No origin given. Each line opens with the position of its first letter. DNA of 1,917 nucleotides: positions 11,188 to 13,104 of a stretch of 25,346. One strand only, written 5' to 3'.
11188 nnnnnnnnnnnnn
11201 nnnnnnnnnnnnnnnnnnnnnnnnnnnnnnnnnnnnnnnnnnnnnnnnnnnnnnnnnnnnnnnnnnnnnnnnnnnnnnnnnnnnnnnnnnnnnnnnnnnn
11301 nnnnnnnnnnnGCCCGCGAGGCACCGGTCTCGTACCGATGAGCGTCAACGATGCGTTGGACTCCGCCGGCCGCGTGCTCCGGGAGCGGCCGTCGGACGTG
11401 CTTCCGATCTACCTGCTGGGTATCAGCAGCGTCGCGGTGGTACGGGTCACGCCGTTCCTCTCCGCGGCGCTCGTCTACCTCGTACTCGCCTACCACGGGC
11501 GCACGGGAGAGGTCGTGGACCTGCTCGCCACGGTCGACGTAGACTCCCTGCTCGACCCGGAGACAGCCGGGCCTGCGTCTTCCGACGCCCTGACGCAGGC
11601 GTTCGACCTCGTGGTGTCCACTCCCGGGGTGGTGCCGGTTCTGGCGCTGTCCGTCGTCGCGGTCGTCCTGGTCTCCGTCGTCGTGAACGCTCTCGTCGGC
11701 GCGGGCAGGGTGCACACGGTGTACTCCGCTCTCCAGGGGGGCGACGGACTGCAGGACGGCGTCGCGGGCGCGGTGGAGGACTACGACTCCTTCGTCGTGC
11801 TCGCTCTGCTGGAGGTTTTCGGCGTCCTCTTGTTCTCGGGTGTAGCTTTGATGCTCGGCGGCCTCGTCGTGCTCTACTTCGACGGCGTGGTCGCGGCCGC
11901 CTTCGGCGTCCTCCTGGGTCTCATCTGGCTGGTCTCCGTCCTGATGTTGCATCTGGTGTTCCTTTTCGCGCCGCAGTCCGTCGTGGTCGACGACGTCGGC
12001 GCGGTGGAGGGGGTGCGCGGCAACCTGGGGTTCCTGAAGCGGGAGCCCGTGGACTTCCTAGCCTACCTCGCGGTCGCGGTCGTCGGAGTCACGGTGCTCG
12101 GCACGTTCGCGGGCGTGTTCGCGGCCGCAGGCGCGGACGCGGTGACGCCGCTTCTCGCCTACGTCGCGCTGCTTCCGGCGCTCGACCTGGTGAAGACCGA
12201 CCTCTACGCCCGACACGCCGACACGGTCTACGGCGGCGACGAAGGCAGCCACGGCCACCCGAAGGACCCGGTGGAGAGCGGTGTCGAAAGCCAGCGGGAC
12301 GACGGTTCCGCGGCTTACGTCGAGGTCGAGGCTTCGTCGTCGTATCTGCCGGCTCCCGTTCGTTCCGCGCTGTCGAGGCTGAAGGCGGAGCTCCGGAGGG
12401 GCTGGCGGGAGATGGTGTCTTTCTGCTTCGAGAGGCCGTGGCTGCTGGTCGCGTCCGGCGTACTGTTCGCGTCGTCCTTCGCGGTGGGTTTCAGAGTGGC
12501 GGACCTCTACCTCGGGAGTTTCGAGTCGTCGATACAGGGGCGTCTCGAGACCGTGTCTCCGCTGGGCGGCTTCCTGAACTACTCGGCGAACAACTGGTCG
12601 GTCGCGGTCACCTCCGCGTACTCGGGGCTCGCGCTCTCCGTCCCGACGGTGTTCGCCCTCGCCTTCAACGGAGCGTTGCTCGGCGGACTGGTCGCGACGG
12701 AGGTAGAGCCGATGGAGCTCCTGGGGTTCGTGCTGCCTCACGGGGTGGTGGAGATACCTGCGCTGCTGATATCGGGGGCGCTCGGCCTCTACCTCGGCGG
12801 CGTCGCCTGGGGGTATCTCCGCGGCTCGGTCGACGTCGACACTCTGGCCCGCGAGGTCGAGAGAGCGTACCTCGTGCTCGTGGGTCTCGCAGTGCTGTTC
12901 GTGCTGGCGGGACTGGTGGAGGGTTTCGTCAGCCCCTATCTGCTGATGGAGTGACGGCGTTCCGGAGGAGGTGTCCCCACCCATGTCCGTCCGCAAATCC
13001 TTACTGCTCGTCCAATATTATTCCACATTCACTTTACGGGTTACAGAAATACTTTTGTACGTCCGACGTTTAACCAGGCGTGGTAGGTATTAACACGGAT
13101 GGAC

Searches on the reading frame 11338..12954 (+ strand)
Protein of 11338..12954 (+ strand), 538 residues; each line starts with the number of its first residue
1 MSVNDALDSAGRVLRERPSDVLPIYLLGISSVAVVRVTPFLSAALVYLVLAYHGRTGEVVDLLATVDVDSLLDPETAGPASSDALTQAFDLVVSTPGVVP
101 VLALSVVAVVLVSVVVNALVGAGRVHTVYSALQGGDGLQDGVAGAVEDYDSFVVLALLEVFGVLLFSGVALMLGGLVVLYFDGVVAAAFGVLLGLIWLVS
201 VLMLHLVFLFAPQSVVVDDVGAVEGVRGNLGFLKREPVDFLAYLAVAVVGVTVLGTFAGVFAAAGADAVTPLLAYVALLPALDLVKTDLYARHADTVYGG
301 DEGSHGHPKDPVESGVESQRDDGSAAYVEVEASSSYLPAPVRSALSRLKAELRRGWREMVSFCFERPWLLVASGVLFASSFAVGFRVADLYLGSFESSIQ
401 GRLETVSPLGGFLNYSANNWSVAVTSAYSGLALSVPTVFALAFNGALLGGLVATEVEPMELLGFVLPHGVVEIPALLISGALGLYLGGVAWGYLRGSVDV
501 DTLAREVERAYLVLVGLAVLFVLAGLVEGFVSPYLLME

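Call 13: search_protein_families(library=pfam, proteins=[window:11338-12954:+], max_evalue=0.001)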
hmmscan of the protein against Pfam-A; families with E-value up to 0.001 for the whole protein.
window:11338-12954:+ (538 aa): 1 family
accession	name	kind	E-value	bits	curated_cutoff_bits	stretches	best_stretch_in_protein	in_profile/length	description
PF01944.22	SpoIIM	-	7.3e-26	91.5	26.9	1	375-533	3-163/163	Stage II sporulation protein M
